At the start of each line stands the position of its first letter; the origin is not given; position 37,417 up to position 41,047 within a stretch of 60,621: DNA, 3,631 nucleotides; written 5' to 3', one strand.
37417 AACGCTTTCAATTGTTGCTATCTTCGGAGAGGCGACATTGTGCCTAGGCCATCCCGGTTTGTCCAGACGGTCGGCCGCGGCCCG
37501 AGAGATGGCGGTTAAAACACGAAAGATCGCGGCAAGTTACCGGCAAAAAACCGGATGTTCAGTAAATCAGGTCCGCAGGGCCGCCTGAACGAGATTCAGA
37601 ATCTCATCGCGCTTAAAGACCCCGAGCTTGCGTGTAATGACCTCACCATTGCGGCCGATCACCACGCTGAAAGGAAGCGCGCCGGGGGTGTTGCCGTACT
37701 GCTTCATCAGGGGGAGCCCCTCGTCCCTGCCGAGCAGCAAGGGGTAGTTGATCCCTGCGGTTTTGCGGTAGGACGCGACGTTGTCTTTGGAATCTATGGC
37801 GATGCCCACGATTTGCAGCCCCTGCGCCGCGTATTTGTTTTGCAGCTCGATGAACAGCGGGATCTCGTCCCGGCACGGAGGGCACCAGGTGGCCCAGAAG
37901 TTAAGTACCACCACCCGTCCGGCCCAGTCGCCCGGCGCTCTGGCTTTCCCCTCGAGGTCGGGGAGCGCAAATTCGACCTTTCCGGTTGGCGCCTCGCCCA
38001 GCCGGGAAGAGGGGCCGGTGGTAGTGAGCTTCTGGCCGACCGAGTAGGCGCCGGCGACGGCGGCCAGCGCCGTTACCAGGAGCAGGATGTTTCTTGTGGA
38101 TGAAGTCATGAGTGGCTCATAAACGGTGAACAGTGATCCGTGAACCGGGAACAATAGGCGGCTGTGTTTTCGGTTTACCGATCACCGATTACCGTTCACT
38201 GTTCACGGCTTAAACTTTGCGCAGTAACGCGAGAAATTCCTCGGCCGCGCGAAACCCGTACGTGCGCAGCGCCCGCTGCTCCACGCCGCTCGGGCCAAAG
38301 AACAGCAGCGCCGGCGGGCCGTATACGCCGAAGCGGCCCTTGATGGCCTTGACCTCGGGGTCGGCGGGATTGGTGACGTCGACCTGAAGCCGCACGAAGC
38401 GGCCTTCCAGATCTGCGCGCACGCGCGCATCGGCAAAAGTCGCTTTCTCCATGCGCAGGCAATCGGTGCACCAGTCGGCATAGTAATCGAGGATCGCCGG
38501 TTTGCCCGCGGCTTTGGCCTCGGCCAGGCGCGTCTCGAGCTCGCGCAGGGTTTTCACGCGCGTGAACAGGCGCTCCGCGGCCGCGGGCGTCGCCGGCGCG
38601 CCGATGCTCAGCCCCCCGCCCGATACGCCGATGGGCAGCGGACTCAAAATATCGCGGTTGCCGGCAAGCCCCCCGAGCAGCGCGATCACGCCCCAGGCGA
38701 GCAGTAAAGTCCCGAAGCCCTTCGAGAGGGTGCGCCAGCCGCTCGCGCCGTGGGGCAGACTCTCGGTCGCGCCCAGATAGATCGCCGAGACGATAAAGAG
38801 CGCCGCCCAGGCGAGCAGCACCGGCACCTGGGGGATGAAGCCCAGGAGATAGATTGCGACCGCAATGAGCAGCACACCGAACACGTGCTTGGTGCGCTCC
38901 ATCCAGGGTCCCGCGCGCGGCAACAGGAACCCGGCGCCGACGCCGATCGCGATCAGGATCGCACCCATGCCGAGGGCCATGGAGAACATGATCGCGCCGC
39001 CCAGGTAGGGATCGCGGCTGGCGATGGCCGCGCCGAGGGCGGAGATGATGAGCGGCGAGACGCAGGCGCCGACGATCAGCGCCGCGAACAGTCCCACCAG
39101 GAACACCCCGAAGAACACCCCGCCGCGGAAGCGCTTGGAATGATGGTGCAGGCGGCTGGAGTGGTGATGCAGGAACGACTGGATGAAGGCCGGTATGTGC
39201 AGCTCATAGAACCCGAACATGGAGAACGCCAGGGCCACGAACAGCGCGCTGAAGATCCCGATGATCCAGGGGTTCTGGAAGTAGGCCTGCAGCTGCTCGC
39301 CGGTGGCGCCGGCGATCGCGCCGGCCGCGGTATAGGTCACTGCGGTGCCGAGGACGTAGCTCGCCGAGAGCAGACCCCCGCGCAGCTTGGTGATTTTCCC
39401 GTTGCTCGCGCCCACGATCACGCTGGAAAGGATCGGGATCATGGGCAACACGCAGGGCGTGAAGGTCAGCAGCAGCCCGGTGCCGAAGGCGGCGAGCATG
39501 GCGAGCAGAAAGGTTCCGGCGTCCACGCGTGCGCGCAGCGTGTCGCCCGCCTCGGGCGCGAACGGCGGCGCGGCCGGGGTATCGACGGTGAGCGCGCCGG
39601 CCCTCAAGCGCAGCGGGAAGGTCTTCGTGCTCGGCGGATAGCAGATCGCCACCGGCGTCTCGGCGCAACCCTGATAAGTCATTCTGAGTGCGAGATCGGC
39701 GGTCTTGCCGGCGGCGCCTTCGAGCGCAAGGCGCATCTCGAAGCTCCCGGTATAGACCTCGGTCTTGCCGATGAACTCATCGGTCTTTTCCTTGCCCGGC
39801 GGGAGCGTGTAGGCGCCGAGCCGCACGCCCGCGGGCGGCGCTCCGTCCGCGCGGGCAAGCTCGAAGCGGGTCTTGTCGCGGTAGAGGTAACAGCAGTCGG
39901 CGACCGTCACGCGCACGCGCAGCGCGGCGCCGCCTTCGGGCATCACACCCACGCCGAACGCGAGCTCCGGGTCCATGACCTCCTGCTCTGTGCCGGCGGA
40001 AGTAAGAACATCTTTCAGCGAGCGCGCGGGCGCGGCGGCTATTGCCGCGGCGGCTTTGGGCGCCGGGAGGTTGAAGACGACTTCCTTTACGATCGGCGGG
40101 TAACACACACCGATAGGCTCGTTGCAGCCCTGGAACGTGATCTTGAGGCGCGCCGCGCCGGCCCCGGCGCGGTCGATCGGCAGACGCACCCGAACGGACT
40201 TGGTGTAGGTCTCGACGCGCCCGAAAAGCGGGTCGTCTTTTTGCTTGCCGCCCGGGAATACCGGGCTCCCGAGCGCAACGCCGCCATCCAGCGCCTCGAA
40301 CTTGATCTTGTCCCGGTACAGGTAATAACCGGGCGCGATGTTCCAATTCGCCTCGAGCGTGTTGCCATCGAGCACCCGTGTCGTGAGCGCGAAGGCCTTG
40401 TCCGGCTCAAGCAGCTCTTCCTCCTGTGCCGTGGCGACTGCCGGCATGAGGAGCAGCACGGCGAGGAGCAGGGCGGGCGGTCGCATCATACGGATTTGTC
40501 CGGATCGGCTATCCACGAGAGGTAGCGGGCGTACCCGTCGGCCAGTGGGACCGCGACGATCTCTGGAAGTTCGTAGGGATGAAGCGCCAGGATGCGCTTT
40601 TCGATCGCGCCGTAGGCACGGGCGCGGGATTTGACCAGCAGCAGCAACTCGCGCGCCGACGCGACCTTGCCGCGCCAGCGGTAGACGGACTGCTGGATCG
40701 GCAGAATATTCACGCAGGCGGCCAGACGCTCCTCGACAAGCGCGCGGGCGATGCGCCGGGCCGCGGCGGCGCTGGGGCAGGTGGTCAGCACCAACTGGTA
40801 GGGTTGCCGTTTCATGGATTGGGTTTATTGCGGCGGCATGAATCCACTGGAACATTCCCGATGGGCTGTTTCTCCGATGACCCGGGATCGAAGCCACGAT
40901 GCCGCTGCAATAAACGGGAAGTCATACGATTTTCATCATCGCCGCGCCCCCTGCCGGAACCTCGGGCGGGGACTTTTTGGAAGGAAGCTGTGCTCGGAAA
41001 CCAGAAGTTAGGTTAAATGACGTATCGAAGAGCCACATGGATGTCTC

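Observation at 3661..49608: Pervasive intergenic stem-loops whose arms are tandem arrays of 7-10 nt units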

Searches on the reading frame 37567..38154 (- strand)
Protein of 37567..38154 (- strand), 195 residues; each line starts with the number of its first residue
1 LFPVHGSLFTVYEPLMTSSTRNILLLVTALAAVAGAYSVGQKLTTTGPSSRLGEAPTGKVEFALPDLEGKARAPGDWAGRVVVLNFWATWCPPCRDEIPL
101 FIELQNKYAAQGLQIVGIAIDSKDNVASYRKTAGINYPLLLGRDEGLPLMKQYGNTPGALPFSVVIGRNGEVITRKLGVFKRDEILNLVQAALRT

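Call 14: search_protein_families(library=pfam, proteins=[window:37567-38154:-])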
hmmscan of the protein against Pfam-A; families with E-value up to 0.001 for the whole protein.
window:37567-38154:- (195 aa): 4 families
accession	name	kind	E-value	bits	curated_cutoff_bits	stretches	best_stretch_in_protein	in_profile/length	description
PF00578.27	AhpC-TSA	-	2.5e-22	79.5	26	1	61-173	7-122/124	AhpC/TSA family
PF08534.16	Redoxin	-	9.3e-22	77.9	26.6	1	62-183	9-139/148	Redoxin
PF13905.12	Thioredoxin_8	-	1.3e-11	45.1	27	1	79-172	1-94/94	Thioredoxin-like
PF00085.26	Thioredoxin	-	1.1e-07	32.2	23.5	1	81-131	20-69/103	Thioredoxin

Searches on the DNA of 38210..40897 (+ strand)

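Call 6: search_dna_similar(query=window:38210-40897:+, collection=plasmids, mode=near, max_rows=5)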
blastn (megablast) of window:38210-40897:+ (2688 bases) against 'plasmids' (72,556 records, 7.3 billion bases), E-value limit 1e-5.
No match.
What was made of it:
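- Tried and rejected: Megablast of dsbD against plasmids (call 6).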

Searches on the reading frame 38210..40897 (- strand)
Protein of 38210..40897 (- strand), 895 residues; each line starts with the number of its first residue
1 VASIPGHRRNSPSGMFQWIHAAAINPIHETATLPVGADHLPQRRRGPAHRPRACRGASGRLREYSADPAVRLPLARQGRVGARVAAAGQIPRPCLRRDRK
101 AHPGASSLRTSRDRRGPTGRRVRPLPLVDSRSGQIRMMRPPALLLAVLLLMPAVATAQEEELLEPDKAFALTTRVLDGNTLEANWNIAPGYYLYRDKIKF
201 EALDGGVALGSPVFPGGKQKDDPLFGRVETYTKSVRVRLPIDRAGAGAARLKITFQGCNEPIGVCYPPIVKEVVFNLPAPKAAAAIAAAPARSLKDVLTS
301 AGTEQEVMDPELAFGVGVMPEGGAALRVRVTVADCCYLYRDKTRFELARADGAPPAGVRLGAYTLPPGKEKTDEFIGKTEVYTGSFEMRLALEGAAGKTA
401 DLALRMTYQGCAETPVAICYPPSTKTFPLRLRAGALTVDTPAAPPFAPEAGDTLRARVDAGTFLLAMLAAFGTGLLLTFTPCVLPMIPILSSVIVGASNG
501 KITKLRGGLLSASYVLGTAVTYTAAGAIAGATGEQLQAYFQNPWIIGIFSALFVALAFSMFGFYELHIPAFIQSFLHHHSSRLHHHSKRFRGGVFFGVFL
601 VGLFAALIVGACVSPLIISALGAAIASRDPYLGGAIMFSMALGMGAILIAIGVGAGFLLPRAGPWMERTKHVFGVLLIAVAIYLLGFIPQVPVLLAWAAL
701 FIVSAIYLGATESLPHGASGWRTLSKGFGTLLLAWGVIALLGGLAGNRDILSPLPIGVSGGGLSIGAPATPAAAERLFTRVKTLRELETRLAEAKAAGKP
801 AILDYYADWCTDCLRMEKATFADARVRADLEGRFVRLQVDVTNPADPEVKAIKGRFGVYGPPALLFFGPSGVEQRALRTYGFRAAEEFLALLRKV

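Call 10: find_encoding_contigs(protein=window:38210-40897:-, flank=3000, max_places=5)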
Protein window:38210-40897:- (895 aa): no gene with exactly this product is on record in the collection.
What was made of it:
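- Tried and rejected: Exact look-up of DsbD with an over-long start (call 10).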

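Call 14: search_protein_families(library=pfam, proteins=[window:38210-40897:-])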
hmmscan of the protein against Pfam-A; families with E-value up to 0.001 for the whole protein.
window:38210-40897:- (895 aa): 7 families
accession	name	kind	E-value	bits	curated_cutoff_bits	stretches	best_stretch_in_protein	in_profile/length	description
PF02683.22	DsbD_TM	-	3.2e-72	242.8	27.1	1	464-686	2-216/219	Cytochrome C biogenesis protein transmembrane domain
PF11412.14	DsbD_N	-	1.9e-53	180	25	2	160-273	2-115/119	Thiol:disulfide interchange protein DsbD, N-terminal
PF13386.12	DsbD_2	-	6.1e-13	49.6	24.9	1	470-682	2-198/199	Cytochrome C biogenesis protein transmembrane region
PF13899.12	Thioredoxin_7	-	6.6e-13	49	27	1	786-869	5-83/83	Thioredoxin-like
PF13098.12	Thioredoxin_2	-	1.9e-08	35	27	1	794-892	1-104/104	Thioredoxin-like domain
PF00085.26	Thioredoxin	-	0.00012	22.5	23.5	1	797-871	17-83/103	Thioredoxin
PF03190.21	Thioredox_DsbH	-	0.00078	19.9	27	0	789-843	28-82/163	Protein of unknown function, DUF255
